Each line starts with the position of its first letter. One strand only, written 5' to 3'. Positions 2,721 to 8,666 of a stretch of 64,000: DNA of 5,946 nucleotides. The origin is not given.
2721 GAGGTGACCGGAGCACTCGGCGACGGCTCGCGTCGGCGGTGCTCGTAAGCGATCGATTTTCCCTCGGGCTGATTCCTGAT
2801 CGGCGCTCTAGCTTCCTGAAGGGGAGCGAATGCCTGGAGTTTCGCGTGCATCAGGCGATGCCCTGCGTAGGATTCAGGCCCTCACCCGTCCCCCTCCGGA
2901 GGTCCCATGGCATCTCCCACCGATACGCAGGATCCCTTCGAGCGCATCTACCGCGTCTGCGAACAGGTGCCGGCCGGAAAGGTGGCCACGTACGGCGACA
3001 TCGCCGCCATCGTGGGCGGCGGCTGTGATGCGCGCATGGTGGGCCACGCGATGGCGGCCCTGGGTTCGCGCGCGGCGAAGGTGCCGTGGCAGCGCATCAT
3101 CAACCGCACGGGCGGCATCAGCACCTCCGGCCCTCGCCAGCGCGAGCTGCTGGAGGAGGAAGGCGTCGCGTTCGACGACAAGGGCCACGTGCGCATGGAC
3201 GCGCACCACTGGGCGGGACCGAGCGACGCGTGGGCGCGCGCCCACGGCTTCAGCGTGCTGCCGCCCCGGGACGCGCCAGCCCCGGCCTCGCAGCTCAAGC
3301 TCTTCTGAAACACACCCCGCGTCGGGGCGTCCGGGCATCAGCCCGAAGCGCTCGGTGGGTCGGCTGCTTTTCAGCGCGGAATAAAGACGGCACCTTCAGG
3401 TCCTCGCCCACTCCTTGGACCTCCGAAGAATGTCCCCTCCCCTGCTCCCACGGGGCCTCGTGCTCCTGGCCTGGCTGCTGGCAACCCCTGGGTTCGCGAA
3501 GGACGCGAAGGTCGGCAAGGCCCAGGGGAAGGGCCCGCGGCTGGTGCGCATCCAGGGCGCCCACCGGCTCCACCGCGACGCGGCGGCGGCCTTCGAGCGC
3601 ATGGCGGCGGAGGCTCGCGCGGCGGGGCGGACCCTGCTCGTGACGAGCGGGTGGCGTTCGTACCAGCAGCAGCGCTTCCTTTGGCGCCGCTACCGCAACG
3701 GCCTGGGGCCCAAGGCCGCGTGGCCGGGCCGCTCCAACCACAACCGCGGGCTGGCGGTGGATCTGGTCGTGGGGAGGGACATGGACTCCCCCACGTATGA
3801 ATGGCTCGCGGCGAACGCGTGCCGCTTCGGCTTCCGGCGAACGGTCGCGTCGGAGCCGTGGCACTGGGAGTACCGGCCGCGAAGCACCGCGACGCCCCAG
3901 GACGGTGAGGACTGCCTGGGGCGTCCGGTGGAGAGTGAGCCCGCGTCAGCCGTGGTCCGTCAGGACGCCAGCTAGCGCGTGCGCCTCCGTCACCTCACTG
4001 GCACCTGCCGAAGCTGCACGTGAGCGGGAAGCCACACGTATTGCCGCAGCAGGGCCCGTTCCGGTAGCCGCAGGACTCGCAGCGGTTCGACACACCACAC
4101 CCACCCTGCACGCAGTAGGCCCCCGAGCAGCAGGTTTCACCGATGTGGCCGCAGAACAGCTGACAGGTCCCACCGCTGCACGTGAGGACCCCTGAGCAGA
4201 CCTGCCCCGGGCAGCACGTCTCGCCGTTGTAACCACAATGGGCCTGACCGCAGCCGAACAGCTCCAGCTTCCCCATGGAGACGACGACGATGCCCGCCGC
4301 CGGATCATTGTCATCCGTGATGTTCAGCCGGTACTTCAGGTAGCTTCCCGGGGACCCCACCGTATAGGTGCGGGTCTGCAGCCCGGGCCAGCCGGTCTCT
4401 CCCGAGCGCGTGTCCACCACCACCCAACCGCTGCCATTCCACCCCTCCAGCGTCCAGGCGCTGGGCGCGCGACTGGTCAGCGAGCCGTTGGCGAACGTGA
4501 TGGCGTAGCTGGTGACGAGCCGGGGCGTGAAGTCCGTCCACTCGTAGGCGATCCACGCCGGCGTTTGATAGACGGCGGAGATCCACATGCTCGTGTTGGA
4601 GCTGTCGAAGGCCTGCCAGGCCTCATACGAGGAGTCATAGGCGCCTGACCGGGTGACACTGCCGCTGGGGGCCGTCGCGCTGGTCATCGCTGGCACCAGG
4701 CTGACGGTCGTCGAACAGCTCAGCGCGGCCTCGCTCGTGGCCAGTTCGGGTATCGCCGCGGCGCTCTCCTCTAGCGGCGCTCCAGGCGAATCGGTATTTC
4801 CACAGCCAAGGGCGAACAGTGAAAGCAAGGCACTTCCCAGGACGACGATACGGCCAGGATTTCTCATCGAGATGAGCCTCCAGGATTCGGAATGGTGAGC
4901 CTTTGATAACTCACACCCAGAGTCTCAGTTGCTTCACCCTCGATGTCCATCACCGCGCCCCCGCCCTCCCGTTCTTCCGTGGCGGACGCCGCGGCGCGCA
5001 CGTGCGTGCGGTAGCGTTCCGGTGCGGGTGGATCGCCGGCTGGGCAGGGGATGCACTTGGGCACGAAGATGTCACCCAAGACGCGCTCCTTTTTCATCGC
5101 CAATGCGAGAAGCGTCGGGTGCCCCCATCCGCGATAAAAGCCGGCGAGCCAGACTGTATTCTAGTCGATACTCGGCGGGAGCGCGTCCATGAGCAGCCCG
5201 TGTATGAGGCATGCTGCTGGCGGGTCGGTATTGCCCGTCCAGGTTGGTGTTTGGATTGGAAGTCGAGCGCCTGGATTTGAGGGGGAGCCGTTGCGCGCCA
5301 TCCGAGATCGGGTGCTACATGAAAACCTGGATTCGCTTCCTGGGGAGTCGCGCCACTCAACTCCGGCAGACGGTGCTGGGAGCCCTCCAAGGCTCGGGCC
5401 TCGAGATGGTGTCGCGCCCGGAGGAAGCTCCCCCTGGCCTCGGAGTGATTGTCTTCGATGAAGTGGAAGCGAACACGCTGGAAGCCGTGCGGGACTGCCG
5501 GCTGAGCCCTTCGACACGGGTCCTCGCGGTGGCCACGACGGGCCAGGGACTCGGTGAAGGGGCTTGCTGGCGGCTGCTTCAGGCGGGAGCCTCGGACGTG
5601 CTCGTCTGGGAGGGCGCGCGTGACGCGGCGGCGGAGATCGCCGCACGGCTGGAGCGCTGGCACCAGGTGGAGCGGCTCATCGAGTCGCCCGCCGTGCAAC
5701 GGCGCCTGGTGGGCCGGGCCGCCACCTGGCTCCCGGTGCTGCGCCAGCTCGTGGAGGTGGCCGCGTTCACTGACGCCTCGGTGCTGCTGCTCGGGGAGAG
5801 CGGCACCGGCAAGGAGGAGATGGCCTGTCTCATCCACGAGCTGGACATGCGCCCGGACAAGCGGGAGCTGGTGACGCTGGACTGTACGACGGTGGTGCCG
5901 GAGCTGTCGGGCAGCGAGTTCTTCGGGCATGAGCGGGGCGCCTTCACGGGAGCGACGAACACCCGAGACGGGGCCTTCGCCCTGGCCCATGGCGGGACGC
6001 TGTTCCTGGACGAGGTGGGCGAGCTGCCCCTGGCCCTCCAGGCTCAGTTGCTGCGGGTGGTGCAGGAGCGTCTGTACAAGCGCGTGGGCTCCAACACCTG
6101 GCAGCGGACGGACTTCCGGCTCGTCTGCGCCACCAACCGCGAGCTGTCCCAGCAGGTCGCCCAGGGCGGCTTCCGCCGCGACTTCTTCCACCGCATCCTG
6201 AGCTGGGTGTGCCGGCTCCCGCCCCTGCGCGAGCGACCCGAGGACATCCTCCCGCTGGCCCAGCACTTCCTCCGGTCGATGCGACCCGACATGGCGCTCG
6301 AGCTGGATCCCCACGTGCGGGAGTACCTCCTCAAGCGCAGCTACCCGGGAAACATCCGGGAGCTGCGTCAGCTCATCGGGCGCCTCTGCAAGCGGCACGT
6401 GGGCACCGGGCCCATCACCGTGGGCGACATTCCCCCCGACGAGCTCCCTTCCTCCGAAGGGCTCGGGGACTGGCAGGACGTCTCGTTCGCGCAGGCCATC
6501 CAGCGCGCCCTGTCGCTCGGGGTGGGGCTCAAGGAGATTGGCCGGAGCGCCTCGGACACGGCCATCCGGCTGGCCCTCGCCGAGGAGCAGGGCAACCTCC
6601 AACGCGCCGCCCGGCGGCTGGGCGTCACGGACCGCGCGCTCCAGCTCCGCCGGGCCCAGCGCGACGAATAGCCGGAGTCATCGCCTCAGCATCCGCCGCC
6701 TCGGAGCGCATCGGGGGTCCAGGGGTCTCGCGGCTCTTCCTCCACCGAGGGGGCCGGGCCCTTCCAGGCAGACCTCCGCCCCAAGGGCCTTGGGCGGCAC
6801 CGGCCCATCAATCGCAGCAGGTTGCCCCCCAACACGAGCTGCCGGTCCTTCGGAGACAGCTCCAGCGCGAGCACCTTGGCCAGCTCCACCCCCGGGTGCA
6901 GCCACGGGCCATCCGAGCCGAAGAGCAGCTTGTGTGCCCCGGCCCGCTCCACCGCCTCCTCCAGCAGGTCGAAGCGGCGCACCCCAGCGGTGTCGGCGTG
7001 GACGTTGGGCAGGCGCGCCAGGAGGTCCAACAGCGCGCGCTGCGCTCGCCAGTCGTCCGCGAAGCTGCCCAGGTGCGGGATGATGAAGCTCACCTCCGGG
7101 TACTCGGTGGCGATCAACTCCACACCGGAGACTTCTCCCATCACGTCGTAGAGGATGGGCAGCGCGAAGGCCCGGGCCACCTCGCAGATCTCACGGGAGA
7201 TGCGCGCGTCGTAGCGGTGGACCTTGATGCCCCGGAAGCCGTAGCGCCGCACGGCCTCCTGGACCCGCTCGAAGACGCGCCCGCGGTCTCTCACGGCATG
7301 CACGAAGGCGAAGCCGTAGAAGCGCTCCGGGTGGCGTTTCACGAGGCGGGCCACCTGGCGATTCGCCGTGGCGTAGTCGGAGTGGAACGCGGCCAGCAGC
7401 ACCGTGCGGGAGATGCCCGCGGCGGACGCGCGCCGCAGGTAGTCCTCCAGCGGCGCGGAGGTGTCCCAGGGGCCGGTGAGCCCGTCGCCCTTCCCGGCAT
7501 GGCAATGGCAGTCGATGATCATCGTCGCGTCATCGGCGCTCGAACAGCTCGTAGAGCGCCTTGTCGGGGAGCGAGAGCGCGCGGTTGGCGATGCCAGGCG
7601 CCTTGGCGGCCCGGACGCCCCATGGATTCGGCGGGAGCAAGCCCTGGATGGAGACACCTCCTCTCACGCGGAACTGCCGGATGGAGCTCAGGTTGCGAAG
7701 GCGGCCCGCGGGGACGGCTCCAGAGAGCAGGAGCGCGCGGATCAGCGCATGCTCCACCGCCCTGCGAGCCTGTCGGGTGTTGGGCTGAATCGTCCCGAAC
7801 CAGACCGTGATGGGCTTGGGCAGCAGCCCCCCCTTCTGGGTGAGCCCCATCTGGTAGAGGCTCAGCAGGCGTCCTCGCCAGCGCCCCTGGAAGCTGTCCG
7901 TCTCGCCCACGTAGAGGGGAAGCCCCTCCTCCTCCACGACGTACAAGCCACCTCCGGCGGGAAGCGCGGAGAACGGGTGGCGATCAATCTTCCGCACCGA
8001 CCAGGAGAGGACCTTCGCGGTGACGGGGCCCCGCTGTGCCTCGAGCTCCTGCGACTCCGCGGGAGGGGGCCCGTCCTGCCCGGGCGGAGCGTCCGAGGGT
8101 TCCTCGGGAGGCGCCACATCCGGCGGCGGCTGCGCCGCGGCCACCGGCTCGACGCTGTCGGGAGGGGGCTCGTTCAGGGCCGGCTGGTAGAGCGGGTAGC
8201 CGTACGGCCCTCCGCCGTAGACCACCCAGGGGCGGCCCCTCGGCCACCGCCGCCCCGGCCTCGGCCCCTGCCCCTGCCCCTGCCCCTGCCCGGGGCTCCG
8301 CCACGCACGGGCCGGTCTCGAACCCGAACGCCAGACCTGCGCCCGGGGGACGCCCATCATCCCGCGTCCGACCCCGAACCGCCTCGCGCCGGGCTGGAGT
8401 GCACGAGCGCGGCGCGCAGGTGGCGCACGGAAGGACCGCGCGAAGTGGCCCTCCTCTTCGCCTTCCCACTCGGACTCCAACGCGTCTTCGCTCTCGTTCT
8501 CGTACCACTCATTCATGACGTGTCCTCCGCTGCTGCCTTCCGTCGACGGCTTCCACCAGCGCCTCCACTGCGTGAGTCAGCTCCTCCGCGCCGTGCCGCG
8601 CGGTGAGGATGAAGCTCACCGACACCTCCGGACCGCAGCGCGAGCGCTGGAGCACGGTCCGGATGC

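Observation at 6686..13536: Tightly coupled six-gene operon of uncharacterised proteins that I cannot assign to any described system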

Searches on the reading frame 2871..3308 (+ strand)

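Call 8: search_protein_families(library=pfam, proteins=[window:2871-3308:+], max_evalue=0.01)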
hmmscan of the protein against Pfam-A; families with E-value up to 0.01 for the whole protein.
window:2871-3308:+ (145 aa): 1 family
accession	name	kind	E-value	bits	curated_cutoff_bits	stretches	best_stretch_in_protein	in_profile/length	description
PF01035.26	DNA_binding_1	-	7.4e-18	64.6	27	1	23-99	3-81/81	6-O-methylguanine DNA methyltransferase, DNA binding domain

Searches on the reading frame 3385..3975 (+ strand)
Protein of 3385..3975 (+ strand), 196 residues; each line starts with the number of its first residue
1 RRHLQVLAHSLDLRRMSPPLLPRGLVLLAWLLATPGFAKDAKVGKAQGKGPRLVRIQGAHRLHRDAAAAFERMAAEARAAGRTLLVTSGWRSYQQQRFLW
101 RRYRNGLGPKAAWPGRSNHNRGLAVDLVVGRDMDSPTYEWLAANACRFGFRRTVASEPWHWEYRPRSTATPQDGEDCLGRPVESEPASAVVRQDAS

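Call 8: search_protein_families(library=pfam, proteins=[window:3385-3975:+], max_evalue=0.01)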
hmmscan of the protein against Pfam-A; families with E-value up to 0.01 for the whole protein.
window:3385-3975:+ (196 aa): 1 family
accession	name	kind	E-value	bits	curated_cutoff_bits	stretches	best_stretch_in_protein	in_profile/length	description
PF02557.22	VanY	-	7.2e-19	68.3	25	1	60-165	2-131/132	D-alanyl-D-alanine carboxypeptidase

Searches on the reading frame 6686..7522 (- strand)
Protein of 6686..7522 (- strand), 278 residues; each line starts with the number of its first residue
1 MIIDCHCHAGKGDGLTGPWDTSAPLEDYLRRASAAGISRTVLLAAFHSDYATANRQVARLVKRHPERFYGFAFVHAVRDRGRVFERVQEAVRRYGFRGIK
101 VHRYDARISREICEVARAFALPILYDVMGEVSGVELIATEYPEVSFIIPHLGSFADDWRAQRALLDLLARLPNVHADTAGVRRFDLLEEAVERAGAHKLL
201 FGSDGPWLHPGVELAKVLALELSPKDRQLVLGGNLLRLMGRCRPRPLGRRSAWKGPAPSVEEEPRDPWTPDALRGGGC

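Call 4: search_protein_families(library=pfam, proteins=[window:6686-7522:-], max_evalue=0.1)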
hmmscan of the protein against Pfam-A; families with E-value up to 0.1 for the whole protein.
window:6686-7522:- (278 aa): 2 families
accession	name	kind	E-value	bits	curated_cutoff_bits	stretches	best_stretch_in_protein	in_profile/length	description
PF04909.20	Amidohydro_2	-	2.7e-23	83.6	26.4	1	3-238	1-286/289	Amidohydrolase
PF01026.27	TatD_DNase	-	0.021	14.7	27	0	3-210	1-209/253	TatD related DNase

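Call 5: search_protein_families(library=ncbifam, proteins=[window:6686-7522:-], max_evalue=0.1)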
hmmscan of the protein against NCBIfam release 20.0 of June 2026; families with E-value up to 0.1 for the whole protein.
window:6686-7522:- (278 aa): 0 families

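Call 6: search_protein_families(library=padloc, proteins=[window:6686-7522:-], max_evalue=0.1)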
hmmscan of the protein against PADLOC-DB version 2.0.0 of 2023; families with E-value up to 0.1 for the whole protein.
window:6686-7522:- (278 aa): 0 families

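Call 35: search_protein_families(library=phrogs, proteins=[window:6686-7522:-], max_evalue=0.1)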
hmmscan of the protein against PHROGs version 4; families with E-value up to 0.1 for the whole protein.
window:6686-7522:- (278 aa): 0 families

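Call 46: search_solved_structures(query=window:6686-7522:-, max_evalue=0.01, show_alignments=2)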
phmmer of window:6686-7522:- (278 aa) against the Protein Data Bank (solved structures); distinct sequences matched with E-value up to 0.01: 0.

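Call 83: search_solved_structures(query=A6, max_evalue=1, show_alignments=1)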
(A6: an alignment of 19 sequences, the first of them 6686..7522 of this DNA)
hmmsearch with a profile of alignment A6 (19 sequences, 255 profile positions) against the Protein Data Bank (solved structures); distinct sequences matched with E-value up to 1: 26.
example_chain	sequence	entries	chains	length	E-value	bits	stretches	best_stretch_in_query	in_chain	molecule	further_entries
3cjp_A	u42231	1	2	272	1.3e-10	44.3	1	56-246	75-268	Predicted amidohydrolase, dihydroorotase family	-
3ij6_A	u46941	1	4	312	9.8e-09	38.1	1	138-246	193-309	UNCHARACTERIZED METAL-DEPENDENT HYDROLASE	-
3s4t_A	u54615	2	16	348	3.5e-08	36.2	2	159-247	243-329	Amidohydrolase 2 | Gamma-resorcylate decarboxylase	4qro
3nur_A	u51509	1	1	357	9.4e-07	31.6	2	139-242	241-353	Amidohydrolase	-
2f6k_A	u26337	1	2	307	5.8e-05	25.7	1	138-239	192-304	metal-dependent hydrolase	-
2dvt_A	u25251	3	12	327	8.1e-05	25.2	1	172-240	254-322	Thermophilic reversible gamma-resorcylate decarboxylase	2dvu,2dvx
4inf_A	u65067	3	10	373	9.1e-05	25.1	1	53-105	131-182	METAL-DEPENDENT HYDROLASE | 5-Carboxyvanillate Decarboxylase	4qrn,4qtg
6m53_A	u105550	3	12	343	0.00056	22.5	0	173-243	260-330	2,3-dihydroxybenzoate decarboxylase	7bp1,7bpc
7wkl_A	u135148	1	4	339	0.00062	22.3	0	54-102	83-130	Amidohydrolase 2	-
7wmb_A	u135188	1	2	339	0.00065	22.2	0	54-102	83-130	Amidohydrolase 2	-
7wkm_A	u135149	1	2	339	0.00066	22.2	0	54-102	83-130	Amidohydrolase 2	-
7wjr_A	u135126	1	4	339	0.00066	22.2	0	54-102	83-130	2,3-dihydroxybenzoate decarboxylase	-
4qs5_A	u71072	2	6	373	0.00068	22.2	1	53-105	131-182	Ligw2 Decarboxylase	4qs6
7a19_A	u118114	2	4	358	0.00078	22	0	54-102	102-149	Amidohydrolase 2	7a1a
6dwv_B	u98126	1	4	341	0.0015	21.1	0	138-239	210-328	4-oxalomesaconate hydratase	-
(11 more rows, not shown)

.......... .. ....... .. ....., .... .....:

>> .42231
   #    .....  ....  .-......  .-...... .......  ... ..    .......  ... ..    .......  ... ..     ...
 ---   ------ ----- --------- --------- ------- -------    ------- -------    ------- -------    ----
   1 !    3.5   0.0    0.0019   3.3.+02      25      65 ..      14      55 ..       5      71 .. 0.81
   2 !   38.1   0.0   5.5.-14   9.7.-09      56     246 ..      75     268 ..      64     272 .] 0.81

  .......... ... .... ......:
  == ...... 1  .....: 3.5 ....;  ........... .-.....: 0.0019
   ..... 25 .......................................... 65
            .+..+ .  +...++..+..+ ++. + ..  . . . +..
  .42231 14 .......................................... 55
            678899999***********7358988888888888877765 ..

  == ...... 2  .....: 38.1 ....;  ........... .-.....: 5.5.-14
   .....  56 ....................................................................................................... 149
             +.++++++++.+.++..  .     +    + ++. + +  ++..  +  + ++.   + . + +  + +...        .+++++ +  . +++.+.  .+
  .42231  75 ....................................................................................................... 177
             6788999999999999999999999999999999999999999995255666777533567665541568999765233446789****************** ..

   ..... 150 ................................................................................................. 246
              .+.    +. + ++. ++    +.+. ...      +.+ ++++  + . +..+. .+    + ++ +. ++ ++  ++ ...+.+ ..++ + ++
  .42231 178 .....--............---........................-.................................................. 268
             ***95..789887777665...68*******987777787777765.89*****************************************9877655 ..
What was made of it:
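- On Amidohydrolase_2 (PF04909) (g6): The substrate is unknown; the nearest PDB entries are uncharacterised hydrolases and ACMSD-type decarboxylases (call 83).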

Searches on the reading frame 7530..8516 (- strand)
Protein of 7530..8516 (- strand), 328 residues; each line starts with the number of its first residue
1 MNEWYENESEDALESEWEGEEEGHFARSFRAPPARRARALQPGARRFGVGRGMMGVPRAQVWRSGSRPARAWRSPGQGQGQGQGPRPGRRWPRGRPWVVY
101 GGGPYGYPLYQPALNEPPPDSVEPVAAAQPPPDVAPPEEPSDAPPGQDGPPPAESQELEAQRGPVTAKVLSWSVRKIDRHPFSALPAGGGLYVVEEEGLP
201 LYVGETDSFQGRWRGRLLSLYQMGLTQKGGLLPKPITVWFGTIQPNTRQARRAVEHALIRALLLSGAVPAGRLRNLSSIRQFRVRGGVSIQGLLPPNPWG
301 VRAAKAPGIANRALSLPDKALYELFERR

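Call 4: search_protein_families(library=pfam, proteins=[window:7530-8516:-], max_evalue=0.1)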
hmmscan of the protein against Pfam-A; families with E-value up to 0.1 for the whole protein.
window:7530-8516:- (328 aa): 0 families

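Call 5: search_protein_families(library=ncbifam, proteins=[window:7530-8516:-], max_evalue=0.1)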
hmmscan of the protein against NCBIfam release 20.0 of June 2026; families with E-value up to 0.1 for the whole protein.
window:7530-8516:- (328 aa): 0 families

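Call 6: search_protein_families(library=padloc, proteins=[window:7530-8516:-], max_evalue=0.1)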
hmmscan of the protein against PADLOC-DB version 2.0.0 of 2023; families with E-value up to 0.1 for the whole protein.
window:7530-8516:- (328 aa): 0 families

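Call 32: search_protein_families(library=pfam, alignment_id=A3, max_evalue=0.001)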
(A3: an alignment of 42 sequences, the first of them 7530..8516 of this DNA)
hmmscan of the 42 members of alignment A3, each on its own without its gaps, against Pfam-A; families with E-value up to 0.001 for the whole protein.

A. member 1, window:7530-8516:- (328 aa): 0 families

B. families by the number of members that match (of 42 scanned): 12 families
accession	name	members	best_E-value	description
PF01471.23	PG_binding_1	15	1.4e-30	Putative peptidoglycan binding domain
PF00691.25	OmpA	6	1.1e-11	OmpA family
PF09374.15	PG_binding_3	5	9.3e-13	Predicted Peptidoglycan domain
PF13365.12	Trypsin_2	4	3.8e-07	Trypsin-like peptidase domain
PF03411.18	Peptidase_M74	3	1.7e-16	Penicillin-insensitive murein endopeptidase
PF00089.32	Trypsin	3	9.4e-15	Trypsin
PF10030.15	DUF2272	1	1.2e-36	Uncharacterized protein conserved in bacteria (DUF2272)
PF08924.17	Rv2525c_GlyHyd-like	1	6.6e-25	Rv2525c-like, glycoside hydrolase-like domain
PF01510.30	Amidase_2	1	4.2e-15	N-acetylmuramoyl-L-alanine amidase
PF13646.12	HEAT_2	1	1.2e-11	HEAT repeats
PF06904.17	Extensin-like_C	1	7.5e-09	Extensin-like protein C-terminus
PF05257.22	CHAP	1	1.1e-05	CHAP domain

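Call 35: search_protein_families(library=phrogs, proteins=[window:7530-8516:-], max_evalue=0.1)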
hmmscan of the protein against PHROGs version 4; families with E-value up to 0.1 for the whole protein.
window:7530-8516:- (328 aa): 0 families
